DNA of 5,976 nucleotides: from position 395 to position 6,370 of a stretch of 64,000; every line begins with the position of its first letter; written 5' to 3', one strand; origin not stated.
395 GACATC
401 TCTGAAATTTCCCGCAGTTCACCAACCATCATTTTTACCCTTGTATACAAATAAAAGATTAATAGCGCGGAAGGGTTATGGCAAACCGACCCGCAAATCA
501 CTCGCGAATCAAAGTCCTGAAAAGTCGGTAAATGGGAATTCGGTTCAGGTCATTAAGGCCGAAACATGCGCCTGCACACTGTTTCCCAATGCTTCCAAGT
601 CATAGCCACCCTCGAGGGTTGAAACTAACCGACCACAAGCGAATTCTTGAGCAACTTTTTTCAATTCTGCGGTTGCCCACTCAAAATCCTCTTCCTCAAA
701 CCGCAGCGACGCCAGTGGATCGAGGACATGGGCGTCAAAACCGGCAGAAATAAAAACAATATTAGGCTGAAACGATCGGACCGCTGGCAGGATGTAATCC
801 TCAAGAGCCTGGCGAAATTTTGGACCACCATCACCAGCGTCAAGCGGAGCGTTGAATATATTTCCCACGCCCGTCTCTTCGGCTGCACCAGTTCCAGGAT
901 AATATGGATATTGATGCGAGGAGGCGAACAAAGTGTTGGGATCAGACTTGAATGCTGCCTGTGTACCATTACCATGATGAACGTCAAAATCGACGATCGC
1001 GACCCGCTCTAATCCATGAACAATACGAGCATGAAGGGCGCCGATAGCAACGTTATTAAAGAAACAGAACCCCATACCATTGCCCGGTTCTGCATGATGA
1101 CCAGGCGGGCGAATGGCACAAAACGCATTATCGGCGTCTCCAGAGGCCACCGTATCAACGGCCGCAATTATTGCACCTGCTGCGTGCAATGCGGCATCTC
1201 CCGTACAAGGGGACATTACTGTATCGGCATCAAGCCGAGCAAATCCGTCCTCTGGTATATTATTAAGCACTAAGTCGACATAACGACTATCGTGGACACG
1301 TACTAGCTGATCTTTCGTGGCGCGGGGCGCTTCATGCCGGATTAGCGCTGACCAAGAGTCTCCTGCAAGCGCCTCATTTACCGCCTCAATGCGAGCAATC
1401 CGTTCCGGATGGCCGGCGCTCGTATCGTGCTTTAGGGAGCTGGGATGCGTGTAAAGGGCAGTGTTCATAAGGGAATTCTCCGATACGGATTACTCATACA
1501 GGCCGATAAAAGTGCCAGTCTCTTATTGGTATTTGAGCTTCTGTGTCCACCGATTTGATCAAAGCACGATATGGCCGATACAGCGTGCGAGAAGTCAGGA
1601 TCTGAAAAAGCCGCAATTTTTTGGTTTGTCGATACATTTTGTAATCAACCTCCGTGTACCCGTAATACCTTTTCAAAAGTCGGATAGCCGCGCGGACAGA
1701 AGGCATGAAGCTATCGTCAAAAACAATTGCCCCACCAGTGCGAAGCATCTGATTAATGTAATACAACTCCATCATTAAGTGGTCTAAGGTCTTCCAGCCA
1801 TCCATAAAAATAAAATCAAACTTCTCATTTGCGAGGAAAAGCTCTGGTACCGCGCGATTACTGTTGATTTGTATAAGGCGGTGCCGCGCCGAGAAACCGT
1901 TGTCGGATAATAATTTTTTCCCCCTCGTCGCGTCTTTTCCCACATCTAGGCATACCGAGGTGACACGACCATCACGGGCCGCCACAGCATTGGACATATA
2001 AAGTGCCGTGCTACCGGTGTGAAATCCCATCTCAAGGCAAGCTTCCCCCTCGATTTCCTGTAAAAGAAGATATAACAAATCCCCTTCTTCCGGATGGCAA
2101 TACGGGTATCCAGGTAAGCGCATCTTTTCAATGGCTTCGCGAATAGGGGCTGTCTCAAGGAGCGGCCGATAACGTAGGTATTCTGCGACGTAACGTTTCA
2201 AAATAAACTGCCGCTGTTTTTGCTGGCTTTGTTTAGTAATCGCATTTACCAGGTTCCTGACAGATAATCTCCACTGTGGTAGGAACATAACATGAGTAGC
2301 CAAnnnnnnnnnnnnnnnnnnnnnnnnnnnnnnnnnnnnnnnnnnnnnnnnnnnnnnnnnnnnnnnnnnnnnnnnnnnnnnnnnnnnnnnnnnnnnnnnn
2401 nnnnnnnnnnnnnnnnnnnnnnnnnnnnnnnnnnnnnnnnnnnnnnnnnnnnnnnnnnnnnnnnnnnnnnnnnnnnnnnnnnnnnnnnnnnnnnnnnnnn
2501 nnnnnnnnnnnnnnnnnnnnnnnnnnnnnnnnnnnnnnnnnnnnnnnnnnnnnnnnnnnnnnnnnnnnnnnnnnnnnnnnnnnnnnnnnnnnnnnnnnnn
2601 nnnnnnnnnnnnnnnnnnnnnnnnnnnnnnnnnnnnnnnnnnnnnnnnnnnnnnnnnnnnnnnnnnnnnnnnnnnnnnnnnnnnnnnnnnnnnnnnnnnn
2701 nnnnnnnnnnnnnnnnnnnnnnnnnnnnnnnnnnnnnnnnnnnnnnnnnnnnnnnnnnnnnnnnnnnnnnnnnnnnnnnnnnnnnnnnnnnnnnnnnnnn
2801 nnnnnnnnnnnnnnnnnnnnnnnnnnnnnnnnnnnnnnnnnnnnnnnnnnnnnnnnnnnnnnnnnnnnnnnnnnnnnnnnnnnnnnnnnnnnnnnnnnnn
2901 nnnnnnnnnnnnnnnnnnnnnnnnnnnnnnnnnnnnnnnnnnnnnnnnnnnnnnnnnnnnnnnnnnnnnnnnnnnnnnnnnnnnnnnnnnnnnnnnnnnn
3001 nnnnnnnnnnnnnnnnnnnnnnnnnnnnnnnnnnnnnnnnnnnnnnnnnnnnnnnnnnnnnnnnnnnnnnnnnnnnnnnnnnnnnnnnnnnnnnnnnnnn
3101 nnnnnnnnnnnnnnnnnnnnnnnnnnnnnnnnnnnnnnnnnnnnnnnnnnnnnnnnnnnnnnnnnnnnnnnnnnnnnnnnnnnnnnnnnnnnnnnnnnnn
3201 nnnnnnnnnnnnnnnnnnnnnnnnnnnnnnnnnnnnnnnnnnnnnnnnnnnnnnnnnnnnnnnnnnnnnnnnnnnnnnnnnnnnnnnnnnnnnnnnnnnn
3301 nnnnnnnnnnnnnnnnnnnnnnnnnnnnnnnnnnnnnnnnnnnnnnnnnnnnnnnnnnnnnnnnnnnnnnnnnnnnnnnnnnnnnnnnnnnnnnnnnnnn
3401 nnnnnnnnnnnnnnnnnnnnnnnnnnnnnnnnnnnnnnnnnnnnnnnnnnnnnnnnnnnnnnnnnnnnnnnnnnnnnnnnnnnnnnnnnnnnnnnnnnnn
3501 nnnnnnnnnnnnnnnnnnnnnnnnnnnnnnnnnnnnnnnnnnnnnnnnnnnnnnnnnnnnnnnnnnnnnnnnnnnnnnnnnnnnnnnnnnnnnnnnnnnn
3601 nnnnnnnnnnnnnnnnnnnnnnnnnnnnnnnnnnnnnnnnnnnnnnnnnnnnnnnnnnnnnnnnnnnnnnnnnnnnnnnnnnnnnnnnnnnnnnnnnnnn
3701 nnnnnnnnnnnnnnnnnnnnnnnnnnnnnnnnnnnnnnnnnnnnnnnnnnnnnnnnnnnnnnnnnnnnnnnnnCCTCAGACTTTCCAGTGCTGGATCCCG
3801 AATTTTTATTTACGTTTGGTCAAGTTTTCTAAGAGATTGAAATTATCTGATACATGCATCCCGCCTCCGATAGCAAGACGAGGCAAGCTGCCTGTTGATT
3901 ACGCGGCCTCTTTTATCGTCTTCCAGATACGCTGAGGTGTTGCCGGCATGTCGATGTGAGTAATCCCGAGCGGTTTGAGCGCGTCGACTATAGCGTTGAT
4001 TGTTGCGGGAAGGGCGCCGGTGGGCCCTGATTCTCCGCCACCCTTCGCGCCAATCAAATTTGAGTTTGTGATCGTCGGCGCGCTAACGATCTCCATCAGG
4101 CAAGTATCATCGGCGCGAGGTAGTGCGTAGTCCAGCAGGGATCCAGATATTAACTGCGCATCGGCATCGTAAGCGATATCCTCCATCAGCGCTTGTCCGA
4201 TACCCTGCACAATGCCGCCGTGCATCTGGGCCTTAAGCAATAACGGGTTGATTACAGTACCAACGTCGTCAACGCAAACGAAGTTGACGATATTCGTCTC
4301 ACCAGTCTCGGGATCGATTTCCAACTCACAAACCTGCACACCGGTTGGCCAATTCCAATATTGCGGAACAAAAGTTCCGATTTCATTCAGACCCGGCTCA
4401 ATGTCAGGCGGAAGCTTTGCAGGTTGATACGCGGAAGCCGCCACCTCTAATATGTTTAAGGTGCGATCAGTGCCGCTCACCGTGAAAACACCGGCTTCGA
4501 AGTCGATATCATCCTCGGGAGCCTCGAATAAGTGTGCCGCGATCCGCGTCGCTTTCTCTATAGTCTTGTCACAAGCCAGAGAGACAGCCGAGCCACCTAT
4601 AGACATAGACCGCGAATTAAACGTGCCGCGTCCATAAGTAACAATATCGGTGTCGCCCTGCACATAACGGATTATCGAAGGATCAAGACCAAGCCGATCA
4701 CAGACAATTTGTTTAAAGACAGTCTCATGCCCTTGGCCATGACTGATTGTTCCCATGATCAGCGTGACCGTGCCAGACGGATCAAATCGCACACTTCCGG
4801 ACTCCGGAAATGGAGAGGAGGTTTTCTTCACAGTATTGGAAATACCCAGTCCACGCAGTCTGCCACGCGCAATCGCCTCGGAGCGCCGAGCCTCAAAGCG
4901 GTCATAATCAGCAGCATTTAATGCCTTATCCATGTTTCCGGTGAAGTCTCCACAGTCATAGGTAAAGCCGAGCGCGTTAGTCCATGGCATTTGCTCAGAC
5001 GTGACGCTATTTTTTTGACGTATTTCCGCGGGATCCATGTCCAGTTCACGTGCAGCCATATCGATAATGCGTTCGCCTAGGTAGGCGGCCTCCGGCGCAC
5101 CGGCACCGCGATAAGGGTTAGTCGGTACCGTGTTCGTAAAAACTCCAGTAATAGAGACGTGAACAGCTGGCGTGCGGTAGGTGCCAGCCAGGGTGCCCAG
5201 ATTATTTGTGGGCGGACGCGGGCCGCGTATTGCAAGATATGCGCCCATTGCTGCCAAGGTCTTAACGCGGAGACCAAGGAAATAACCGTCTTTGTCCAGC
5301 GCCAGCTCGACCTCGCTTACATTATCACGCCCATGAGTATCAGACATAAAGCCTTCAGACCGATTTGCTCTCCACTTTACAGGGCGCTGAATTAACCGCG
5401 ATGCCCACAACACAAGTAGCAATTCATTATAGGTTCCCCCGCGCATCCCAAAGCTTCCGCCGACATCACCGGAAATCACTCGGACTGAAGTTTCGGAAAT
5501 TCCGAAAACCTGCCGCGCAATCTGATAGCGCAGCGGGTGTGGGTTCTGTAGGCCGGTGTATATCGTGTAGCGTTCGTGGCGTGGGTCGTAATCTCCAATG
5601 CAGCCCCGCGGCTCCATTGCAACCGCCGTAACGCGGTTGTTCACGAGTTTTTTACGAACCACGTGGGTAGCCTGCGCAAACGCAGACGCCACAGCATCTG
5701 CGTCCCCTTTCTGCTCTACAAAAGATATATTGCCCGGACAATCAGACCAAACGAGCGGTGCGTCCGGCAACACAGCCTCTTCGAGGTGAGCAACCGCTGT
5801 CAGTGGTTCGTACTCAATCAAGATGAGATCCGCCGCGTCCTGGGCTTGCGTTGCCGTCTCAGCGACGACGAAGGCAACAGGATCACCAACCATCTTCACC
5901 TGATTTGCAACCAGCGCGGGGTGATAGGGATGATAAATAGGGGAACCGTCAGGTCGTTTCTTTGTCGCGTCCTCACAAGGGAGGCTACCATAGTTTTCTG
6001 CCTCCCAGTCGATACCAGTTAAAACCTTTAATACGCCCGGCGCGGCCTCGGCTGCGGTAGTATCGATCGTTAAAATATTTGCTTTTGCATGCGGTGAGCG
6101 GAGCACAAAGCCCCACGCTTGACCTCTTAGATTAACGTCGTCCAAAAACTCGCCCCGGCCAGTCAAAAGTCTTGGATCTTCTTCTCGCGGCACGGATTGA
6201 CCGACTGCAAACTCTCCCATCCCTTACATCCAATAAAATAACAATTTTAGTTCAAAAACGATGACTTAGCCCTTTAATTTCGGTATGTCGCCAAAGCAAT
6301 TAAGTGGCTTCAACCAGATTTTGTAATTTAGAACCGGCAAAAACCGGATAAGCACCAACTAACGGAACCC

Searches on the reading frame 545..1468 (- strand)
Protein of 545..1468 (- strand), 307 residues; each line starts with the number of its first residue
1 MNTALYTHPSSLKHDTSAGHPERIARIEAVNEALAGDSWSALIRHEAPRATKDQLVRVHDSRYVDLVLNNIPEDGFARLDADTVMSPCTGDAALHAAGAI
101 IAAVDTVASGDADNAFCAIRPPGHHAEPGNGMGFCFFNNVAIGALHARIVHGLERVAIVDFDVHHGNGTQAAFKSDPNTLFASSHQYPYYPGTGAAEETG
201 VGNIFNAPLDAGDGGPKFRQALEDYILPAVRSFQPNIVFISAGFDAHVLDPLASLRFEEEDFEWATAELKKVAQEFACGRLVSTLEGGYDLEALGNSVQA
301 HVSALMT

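Call 46: search_protein_families(library=pfam, proteins=[window:545-1468:-])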
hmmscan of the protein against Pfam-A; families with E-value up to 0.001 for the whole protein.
window:545-1468:- (307 aa): 1 family
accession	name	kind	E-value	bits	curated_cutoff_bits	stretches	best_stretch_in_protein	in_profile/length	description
PF00850.24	Hist_deacetyl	-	1.2e-88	297.7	27.9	1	20-305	1-298/298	Histone deacetylase domain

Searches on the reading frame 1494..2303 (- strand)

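Call 46: search_protein_families(library=pfam, proteins=[window:1494-2303:-])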
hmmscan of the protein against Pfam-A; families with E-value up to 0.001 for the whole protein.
window:1494-2303:- (269 aa): 2 families
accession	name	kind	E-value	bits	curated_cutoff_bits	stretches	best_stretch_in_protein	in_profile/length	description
PF13578.12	Methyltransf_24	-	1.2e-11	45.9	26.3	1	90-197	1-104/105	Methyltransferase domain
PF01596.23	Methyltransf_3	-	1e-09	38.4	22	1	70-198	29-155/204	O-methyltransferase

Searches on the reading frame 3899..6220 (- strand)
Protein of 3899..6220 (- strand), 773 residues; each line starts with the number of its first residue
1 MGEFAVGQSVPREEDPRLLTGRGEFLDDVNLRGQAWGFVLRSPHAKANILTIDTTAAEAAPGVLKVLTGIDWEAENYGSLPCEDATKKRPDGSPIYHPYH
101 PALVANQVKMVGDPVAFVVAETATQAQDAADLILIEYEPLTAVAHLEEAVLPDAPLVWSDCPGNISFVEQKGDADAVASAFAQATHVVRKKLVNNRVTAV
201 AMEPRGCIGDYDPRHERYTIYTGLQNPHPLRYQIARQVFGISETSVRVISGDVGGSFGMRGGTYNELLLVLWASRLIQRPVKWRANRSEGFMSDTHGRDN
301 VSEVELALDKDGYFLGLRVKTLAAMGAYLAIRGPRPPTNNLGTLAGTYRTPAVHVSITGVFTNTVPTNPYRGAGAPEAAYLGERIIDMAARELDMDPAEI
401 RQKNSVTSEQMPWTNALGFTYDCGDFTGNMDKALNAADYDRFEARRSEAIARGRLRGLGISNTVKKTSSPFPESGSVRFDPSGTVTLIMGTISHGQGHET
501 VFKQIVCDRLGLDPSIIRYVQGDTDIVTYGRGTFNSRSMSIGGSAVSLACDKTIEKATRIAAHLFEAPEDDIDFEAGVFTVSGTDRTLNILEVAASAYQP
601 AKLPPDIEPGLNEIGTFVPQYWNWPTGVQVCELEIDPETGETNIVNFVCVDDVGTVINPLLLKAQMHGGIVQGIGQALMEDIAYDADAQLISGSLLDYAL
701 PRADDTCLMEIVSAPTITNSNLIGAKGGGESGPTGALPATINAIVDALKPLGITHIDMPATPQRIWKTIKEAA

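Call 7: search_protein_families(library=pfam, proteins=[window:3899-6220:-])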
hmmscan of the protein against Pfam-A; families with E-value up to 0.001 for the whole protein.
window:3899-6220:- (773 aa): 3 families
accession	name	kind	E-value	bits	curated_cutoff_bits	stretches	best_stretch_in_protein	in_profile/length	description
PF20256.3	MoCoBD_2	-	1.1e-77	261.8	27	1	432-706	1-282/283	Molybdopterin cofactor-binding domain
PF02738.23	MoCoBD_1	-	1.6e-69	234.1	27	1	161-404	5-243/244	Molybdopterin cofactor-binding domain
PF01315.27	Ald_Xan_dh_C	-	6.9e-24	84.7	31.3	1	20-140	1-109/110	Aldehyde oxidase and xanthine dehydrogenase, a/b hammerhead domain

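Call 64: search_solved_structures(query=window:3899-6220:-, max_evalue=1e-60)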
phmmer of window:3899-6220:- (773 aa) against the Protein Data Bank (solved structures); distinct sequences matched with E-value up to 1e-60: 8.
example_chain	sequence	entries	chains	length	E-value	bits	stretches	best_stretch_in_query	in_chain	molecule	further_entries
8uem_A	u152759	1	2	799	1.4e-151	509.5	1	11-770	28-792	Carbon monoxide dehydrogenase (Large chain), CoxL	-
1ffu_B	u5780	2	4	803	2.4e-136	459.1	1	6-771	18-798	CUTL, MOLYBDOPROTEIN OF CARBON MONOXIDE DEHYDROGENASE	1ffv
7dqx_A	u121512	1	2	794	3.8e-135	455.1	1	6-767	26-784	6-hydroxypseudooxynicotine dehydrogenase complex subunit gamma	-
1n5w_B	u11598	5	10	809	2.8e-122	412.6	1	10-768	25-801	Carbon monoxide dehydrogenase large chain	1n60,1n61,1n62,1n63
1zxi_B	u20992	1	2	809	3.9e-122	412.1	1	10-768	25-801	Carbon monoxide dehydrogenase large chain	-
1t3q_B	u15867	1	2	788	1e-121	410.7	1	5-771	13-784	quinoline 2-oxidoreductase large subunit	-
4zoh_A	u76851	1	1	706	1.7e-97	330.7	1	105-750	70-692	Putative oxidoreductase molybdopterin-binding subunit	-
1rm6_A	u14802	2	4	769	2.5e-70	240.8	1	6-769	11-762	4-hydroxybenzoyl-CoA reductase alpha subunit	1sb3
